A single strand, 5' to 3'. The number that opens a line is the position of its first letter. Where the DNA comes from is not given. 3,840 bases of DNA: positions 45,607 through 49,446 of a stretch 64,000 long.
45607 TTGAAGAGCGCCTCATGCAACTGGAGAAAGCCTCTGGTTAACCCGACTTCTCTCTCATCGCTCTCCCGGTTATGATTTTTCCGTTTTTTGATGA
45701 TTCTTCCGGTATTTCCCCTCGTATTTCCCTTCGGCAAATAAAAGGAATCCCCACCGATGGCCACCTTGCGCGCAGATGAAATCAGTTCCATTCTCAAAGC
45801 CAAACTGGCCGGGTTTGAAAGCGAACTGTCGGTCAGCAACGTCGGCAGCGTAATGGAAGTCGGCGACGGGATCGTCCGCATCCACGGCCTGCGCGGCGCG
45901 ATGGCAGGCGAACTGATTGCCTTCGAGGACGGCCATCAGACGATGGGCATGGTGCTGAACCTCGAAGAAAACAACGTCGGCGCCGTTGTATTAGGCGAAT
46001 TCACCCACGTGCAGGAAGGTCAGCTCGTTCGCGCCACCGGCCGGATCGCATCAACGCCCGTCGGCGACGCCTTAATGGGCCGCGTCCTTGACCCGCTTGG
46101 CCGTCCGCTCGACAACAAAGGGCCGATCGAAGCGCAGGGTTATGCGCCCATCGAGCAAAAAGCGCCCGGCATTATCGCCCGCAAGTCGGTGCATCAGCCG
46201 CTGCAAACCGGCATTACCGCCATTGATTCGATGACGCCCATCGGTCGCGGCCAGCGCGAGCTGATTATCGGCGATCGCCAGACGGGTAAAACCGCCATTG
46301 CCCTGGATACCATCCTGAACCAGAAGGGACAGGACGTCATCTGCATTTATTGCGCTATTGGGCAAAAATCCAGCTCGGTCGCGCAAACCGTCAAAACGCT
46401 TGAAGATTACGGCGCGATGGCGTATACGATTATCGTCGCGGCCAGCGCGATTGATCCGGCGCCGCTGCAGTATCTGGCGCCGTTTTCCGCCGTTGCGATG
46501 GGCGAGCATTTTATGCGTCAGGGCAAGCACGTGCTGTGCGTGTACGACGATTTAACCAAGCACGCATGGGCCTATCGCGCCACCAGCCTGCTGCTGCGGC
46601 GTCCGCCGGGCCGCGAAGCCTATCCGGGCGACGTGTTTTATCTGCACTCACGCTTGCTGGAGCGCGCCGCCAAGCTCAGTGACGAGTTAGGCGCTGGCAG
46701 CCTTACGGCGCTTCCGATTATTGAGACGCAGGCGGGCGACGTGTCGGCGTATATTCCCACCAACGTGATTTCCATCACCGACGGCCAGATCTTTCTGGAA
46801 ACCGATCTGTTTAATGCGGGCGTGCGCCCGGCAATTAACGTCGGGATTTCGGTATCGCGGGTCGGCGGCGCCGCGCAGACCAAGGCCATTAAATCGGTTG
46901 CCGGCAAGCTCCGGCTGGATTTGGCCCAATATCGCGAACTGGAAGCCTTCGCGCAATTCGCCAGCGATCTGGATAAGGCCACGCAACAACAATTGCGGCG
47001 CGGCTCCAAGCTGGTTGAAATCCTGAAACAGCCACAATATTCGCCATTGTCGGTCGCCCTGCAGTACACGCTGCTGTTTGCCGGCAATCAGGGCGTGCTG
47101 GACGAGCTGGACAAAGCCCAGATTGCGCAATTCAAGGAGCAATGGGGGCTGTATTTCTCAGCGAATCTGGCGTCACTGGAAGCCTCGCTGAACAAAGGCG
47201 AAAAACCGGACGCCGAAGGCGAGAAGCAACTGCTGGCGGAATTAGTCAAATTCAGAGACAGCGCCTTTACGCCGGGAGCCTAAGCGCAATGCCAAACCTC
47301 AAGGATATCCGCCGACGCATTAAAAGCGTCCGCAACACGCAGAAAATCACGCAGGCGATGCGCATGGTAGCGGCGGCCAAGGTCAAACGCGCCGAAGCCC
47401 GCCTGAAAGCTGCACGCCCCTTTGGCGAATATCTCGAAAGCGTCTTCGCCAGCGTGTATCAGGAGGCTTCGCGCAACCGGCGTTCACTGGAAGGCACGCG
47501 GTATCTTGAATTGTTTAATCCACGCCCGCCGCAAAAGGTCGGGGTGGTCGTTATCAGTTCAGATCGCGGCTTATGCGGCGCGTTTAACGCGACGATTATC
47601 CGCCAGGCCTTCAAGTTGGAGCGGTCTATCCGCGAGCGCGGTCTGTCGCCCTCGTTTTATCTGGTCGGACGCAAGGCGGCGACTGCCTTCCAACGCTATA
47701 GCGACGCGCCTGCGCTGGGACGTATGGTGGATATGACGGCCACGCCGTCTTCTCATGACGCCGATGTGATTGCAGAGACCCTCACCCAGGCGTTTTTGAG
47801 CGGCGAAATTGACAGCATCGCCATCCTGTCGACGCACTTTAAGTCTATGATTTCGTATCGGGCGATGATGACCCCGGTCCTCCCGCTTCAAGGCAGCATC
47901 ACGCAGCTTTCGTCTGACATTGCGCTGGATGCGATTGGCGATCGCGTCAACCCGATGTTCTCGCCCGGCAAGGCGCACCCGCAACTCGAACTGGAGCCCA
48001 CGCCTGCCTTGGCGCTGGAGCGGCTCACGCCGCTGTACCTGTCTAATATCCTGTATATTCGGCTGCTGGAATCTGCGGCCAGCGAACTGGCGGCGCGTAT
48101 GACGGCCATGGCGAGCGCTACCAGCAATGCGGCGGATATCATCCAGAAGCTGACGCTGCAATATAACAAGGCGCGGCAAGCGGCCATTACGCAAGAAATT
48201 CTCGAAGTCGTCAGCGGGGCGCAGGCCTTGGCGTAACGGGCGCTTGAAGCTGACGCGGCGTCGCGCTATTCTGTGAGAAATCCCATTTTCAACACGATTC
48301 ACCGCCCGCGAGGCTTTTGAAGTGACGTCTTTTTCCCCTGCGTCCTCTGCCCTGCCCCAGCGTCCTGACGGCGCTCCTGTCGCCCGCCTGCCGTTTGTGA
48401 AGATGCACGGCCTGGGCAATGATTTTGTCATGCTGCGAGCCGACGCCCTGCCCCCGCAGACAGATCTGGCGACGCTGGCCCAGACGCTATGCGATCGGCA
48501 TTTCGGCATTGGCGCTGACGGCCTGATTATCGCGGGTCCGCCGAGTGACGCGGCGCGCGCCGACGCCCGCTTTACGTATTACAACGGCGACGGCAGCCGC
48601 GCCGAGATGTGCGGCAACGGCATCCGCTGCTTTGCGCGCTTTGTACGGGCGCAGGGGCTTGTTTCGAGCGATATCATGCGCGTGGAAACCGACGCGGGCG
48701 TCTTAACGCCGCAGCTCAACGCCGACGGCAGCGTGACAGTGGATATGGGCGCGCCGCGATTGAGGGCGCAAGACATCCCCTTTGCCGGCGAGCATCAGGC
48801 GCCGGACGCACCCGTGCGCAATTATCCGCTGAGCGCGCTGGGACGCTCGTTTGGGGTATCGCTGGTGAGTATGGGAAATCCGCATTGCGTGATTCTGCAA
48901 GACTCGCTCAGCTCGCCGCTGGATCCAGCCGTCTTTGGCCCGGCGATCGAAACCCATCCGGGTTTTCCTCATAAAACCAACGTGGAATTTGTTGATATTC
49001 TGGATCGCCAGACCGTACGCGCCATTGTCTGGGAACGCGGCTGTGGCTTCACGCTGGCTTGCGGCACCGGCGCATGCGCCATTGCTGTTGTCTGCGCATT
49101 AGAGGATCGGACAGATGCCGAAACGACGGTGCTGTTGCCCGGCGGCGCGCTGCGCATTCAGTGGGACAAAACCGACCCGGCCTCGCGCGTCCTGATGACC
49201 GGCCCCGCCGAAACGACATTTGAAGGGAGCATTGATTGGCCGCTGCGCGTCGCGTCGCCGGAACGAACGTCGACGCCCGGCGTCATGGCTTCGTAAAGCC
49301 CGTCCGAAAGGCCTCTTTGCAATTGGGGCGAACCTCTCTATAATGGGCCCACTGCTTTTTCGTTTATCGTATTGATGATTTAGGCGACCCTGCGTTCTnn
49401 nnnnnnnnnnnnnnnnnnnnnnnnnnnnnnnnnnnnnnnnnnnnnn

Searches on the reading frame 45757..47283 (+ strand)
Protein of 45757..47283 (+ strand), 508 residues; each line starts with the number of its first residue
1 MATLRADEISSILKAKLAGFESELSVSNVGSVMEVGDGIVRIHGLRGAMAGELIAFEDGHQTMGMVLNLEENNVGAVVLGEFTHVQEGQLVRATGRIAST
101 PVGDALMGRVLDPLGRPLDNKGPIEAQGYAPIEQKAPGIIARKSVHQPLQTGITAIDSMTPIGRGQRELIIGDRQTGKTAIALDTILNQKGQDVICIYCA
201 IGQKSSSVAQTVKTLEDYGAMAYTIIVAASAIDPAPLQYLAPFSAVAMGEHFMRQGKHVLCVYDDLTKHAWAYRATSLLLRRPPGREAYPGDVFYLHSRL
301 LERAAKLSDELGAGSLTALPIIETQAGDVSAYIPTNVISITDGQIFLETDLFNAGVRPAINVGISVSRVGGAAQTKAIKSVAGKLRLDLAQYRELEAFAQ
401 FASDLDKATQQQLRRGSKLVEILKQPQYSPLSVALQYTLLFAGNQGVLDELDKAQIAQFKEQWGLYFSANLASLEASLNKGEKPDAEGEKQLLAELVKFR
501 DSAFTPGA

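Call 8: search_protein_families(library=pfam, proteins=[window:45757-47283:+])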
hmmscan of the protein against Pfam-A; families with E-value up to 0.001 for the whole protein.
window:45757-47283:+ (508 aa): 3 families
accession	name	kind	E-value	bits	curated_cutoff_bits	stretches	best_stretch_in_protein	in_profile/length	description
PF00006.31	ATP-synt_ab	-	5.6e-82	274.9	29.5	1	152-367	1-213/213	ATP synthase alpha/beta family, nucleotide-binding domain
PF00306.32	ATP-synt_ab_C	-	2.2e-41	141.6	27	1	374-496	1-123/126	ATP synthase alpha/beta chain, C terminal domain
PF02874.29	ATP-synt_ab_N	-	2.3e-13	50.9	20.9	1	26-95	2-69/69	ATP synthase alpha/beta family, beta-barrel domain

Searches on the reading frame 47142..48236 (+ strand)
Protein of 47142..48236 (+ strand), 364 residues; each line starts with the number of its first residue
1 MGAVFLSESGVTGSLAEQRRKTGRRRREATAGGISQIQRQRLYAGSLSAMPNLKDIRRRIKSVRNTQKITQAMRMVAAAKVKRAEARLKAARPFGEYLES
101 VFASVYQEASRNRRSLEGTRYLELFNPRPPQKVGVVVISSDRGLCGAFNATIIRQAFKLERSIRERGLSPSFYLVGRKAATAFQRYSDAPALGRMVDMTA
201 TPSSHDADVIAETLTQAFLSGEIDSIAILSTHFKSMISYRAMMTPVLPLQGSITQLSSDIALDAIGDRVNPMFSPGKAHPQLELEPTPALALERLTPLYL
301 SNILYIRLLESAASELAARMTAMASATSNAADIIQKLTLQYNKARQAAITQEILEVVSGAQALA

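Call 8: search_protein_families(library=pfam, proteins=[window:47142-48236:+])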
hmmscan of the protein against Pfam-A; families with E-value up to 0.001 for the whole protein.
window:47142-48236:+ (364 aa): 1 family
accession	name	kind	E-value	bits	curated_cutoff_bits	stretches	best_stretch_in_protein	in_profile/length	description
PF00231.24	ATP-synt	-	3.5e-89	299.7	39.9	1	52-363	1-285/285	ATP synthase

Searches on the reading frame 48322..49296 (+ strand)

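Call 8: search_protein_families(library=pfam, proteins=[window:48322-49296:+])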
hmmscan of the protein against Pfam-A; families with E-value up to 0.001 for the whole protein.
window:48322-49296:+ (324 aa): 1 family
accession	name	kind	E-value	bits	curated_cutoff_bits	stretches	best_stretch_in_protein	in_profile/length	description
PF01678.24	DAP_epimerase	-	8.5e-58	194.1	34.7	2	25-146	1-119/121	Diaminopimelate epimerase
